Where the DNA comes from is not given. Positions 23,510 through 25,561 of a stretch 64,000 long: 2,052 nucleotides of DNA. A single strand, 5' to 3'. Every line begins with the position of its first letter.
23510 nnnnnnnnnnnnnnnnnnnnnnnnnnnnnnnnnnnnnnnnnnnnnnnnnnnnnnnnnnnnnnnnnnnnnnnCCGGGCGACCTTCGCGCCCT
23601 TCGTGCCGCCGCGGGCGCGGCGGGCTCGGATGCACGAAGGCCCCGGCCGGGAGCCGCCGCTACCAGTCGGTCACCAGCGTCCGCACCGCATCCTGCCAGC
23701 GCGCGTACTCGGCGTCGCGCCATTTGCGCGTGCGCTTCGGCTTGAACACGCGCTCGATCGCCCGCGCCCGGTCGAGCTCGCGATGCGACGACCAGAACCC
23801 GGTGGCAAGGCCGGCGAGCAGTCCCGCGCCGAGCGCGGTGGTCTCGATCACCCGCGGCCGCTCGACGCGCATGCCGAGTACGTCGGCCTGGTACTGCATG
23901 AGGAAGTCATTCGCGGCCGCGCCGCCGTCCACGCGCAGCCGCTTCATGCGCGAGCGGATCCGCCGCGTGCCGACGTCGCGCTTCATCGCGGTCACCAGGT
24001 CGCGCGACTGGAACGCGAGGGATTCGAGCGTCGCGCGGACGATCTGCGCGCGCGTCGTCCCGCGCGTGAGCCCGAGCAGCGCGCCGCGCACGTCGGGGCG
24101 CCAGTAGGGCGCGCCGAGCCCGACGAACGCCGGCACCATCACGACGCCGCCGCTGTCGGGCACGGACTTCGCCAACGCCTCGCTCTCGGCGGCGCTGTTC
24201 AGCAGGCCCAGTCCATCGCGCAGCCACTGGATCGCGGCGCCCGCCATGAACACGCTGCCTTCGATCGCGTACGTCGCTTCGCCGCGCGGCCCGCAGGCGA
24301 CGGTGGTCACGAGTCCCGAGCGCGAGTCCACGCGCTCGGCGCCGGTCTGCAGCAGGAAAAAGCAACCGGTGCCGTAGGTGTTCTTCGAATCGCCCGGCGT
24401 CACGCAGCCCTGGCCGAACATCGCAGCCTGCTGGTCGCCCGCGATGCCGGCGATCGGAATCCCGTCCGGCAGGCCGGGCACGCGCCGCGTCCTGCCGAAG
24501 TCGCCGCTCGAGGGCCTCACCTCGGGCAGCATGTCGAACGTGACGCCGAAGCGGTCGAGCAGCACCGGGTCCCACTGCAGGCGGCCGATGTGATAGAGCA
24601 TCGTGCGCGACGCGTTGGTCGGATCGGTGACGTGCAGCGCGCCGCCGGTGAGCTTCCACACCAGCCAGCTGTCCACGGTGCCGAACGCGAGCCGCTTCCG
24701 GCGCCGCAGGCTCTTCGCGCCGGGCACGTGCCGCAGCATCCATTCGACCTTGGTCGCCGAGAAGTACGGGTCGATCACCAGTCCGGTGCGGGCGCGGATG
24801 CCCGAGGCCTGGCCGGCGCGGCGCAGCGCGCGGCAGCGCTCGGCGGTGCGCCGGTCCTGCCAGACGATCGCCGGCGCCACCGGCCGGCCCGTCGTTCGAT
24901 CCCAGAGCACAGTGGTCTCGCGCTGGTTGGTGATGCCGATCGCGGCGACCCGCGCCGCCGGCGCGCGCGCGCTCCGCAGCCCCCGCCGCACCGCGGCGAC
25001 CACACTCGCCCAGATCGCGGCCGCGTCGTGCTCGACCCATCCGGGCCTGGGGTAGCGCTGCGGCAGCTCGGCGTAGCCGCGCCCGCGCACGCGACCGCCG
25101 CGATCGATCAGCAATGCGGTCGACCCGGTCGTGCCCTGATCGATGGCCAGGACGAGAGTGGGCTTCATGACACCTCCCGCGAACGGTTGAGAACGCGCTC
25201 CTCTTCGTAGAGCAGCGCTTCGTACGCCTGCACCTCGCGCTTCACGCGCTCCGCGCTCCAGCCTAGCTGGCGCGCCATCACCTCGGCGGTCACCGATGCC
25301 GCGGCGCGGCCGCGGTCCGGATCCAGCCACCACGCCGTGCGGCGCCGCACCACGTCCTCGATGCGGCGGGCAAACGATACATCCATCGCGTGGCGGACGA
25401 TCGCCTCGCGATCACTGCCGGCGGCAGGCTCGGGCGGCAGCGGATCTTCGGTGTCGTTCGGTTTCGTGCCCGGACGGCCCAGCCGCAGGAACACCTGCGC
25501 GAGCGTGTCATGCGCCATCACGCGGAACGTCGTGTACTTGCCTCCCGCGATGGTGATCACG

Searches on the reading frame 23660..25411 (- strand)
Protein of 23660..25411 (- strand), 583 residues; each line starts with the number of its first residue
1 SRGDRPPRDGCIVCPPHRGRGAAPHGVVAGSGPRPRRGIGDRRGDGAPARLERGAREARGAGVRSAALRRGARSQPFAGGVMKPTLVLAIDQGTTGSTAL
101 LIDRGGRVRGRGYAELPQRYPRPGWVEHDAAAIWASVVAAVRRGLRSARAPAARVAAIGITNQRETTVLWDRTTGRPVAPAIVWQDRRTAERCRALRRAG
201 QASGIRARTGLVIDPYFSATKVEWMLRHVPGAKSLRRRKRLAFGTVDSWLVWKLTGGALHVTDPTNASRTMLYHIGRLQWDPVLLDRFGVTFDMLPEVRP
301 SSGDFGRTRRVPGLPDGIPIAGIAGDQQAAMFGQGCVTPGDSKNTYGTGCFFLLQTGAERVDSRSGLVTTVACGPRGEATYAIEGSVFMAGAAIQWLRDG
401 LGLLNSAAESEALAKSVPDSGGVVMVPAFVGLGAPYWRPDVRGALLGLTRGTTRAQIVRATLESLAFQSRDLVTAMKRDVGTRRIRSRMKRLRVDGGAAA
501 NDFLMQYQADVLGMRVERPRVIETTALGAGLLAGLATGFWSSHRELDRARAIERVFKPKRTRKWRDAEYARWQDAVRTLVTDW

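Call 63: search_protein_families(library=pfam, proteins=[window:23660-25411:-], max_evalue=0.00001)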
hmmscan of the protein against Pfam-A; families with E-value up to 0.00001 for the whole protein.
window:23660-25411:- (583 aa): 2 families
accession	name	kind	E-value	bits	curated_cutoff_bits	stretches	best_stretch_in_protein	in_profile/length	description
PF00370.27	FGGY_N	-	1.4e-68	231.6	28.8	1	87-333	2-245/245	FGGY family of carbohydrate kinases, N-terminal domain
PF02782.22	FGGY_C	-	2.8e-41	141.9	27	1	344-536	3-197/198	FGGY family of carbohydrate kinases, C-terminal domain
